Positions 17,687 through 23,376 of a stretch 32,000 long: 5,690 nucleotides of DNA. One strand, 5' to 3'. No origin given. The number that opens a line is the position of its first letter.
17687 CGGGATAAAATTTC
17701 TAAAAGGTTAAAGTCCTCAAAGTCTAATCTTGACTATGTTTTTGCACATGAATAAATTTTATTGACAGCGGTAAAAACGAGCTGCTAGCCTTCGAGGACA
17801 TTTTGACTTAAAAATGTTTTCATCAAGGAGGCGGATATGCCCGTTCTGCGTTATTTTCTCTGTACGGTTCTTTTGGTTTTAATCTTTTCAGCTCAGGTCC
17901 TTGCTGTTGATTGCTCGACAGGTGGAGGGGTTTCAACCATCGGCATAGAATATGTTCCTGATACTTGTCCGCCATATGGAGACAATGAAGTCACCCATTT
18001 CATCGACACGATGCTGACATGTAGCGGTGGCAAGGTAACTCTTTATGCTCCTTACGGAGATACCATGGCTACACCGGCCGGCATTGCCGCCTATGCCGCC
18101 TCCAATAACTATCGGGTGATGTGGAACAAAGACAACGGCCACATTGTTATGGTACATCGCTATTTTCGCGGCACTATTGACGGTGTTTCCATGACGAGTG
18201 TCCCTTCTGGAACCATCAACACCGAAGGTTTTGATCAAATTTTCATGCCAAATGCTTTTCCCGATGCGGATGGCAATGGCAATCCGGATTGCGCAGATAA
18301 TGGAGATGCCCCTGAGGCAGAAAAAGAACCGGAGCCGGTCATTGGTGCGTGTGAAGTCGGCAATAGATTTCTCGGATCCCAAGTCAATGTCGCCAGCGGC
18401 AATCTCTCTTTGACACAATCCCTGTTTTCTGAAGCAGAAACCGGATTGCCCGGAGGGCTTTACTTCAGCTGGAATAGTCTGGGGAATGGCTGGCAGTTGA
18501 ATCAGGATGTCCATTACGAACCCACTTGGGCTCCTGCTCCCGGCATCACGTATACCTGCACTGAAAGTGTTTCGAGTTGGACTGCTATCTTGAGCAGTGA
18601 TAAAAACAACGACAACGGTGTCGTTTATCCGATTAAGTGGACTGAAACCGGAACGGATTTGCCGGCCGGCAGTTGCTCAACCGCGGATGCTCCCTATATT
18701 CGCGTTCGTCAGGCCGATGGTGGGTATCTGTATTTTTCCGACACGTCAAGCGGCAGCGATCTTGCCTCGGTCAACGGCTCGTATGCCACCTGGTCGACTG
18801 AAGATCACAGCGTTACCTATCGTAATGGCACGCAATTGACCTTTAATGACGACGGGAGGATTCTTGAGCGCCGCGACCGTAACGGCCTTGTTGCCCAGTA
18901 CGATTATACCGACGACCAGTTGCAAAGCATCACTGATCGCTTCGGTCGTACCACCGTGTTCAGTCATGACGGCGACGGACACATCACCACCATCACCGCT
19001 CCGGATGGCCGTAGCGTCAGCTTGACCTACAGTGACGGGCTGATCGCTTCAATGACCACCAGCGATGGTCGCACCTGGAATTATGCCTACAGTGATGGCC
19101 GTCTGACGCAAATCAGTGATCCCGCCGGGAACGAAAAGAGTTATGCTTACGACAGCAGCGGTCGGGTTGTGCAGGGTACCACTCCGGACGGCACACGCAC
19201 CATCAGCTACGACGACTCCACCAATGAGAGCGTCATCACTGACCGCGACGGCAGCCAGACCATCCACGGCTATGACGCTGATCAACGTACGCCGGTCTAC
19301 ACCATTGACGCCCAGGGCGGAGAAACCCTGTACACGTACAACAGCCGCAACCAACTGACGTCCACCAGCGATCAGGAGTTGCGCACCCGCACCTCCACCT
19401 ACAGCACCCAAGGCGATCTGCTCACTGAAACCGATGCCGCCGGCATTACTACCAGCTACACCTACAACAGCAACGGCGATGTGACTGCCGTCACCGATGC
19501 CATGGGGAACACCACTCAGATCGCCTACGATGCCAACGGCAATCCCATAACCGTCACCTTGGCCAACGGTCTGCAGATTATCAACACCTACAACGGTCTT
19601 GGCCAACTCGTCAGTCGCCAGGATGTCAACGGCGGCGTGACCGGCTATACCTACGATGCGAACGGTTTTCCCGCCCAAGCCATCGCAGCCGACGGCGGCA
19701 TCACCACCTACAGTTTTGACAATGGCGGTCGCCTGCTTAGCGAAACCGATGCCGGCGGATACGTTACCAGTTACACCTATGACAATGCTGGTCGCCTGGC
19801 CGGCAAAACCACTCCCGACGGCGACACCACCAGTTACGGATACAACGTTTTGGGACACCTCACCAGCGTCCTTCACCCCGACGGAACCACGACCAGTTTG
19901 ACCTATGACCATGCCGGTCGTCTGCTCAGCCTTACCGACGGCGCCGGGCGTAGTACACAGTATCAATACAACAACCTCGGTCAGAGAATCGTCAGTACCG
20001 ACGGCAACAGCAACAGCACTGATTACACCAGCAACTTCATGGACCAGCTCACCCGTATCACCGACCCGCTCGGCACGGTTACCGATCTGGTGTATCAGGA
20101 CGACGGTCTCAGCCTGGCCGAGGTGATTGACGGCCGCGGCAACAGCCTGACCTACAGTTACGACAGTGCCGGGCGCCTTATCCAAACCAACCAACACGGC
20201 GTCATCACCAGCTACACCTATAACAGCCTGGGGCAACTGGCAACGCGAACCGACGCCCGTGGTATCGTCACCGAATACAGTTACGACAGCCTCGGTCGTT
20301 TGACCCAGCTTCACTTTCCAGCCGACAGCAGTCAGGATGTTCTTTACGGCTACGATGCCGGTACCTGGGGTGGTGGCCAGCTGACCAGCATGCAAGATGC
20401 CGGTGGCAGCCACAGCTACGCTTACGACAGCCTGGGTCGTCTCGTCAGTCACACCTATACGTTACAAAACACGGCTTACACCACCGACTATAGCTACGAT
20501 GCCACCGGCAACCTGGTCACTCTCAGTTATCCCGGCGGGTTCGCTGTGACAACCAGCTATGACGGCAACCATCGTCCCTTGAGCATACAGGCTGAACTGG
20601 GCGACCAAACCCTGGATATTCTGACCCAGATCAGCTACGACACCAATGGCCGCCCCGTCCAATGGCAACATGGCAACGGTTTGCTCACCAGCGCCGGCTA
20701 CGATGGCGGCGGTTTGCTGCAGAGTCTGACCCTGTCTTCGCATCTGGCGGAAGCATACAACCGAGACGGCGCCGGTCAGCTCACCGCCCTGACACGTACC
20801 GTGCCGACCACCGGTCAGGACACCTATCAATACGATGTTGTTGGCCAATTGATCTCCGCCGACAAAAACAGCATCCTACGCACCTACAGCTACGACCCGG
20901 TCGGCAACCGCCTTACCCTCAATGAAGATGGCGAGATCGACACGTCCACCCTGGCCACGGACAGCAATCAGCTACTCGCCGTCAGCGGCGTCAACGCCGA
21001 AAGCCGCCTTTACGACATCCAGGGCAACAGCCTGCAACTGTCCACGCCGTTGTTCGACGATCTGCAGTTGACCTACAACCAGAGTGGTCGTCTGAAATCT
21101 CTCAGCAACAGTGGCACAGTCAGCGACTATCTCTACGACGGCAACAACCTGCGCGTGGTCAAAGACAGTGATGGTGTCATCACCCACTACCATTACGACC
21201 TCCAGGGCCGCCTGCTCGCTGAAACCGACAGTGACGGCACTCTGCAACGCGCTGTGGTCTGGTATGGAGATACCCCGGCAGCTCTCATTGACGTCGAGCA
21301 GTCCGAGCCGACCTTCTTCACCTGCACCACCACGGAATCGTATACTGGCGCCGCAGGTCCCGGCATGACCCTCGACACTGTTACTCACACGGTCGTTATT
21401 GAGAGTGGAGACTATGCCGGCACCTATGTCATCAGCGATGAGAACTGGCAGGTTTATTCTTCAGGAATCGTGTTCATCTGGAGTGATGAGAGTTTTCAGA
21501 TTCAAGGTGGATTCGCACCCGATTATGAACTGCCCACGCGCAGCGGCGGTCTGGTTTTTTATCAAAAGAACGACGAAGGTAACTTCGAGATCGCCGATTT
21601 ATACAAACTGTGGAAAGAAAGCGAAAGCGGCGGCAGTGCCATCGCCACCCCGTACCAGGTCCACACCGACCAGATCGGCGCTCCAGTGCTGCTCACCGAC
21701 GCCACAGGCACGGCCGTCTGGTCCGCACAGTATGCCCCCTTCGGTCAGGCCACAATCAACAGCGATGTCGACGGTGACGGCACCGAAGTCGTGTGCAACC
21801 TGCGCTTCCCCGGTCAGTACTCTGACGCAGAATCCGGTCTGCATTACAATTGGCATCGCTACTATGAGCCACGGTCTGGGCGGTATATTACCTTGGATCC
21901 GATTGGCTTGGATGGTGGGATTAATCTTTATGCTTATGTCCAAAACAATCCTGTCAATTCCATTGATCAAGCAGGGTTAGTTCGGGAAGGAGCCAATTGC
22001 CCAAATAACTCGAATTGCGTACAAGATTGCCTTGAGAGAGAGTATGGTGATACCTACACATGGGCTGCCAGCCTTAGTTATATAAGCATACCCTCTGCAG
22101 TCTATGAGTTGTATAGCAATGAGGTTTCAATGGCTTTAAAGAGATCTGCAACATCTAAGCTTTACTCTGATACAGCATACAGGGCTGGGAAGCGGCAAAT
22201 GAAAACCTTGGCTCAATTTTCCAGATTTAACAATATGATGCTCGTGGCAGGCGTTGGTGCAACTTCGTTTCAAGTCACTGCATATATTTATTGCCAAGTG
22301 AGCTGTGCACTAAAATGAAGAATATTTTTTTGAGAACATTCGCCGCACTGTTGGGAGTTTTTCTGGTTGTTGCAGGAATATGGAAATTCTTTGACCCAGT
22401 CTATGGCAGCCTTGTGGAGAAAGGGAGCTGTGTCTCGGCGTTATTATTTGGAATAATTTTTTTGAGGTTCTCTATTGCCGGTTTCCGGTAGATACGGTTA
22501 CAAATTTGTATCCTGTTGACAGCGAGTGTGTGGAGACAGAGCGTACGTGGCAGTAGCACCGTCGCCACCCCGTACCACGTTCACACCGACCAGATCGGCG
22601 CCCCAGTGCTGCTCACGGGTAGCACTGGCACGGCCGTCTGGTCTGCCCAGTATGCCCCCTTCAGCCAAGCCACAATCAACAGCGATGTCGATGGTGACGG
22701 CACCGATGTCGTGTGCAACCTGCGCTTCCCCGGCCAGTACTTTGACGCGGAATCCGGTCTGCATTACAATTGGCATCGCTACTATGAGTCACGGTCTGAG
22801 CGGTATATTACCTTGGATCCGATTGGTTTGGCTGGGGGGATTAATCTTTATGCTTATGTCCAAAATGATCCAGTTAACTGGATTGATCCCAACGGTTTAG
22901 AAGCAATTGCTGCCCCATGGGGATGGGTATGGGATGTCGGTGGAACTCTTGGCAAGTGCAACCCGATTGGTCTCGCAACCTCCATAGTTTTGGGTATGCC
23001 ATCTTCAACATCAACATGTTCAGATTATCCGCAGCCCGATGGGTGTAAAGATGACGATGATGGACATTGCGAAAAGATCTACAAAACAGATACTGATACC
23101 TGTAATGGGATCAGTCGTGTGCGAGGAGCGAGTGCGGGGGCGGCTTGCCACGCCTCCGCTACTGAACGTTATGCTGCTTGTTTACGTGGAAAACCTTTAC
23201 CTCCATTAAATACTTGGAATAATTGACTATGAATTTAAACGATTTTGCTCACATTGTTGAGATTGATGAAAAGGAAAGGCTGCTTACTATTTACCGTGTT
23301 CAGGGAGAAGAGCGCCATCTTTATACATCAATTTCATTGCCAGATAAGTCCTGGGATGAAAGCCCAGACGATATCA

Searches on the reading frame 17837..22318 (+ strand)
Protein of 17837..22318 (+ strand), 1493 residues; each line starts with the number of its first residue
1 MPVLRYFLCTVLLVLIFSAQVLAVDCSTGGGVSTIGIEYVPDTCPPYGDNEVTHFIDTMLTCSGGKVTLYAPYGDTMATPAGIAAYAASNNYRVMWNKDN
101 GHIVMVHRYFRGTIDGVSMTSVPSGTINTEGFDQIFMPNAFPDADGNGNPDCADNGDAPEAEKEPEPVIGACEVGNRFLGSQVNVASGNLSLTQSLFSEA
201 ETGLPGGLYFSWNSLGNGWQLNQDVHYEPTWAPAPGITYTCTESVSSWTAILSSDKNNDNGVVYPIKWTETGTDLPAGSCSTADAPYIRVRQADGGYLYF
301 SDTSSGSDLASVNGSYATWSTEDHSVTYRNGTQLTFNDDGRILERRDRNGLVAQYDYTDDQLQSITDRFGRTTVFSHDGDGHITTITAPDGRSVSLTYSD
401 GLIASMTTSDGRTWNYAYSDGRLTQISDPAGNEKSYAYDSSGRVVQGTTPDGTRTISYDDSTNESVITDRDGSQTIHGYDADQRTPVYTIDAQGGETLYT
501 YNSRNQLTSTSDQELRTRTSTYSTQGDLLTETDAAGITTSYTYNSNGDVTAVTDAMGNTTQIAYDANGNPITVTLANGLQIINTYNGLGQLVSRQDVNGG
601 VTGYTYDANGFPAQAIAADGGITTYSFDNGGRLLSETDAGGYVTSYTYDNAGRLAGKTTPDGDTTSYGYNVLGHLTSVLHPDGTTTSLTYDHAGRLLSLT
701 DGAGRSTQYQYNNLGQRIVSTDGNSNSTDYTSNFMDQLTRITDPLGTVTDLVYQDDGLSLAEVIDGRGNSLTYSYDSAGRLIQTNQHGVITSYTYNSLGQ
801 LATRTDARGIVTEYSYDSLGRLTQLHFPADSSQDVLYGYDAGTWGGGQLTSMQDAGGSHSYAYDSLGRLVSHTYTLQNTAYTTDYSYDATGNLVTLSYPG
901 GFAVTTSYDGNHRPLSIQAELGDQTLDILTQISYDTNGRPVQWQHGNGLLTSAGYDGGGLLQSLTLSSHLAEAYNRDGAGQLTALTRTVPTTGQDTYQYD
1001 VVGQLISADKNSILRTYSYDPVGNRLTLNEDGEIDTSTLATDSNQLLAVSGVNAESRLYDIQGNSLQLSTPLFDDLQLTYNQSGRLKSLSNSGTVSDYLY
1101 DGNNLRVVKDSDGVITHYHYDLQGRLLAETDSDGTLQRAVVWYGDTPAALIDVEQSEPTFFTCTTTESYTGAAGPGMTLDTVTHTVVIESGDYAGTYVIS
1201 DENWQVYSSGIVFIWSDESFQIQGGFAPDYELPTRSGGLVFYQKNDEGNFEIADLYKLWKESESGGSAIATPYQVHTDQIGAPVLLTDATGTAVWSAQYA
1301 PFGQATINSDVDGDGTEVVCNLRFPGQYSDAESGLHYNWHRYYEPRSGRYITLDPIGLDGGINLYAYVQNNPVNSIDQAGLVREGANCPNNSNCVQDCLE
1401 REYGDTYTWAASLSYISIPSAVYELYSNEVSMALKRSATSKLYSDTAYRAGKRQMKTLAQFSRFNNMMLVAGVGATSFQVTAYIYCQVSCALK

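Call 5: search_protein_families(library=pfam, proteins=[window:17837-22318:+], max_evalue=0.001)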
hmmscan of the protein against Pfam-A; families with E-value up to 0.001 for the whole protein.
window:17837-22318:+ (1493 aa): 3 families
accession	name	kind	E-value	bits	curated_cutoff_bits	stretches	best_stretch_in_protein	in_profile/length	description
PF05593.20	RHS_repeat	-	3.3e-100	327.3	22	13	631-664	5-38/38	RHS Repeat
PF25023.1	TEN_YD-shell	-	1.8e-15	56.5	50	1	566-691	24-152/909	Teneurin YD-shell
PF03527.20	RHS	-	1.4e-10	41.2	27.9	1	1276-1307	5-36/38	RHS protein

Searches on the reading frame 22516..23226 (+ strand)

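Call 5: search_protein_families(library=pfam, proteins=[window:22516-23226:+], max_evalue=0.001)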
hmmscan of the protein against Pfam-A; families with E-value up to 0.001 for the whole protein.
window:22516-23226:+ (236 aa): 1 family
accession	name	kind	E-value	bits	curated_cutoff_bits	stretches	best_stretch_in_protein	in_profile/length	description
PF03527.20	RHS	-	5.8e-08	32.9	27.9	1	20-54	2-36/38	RHS protein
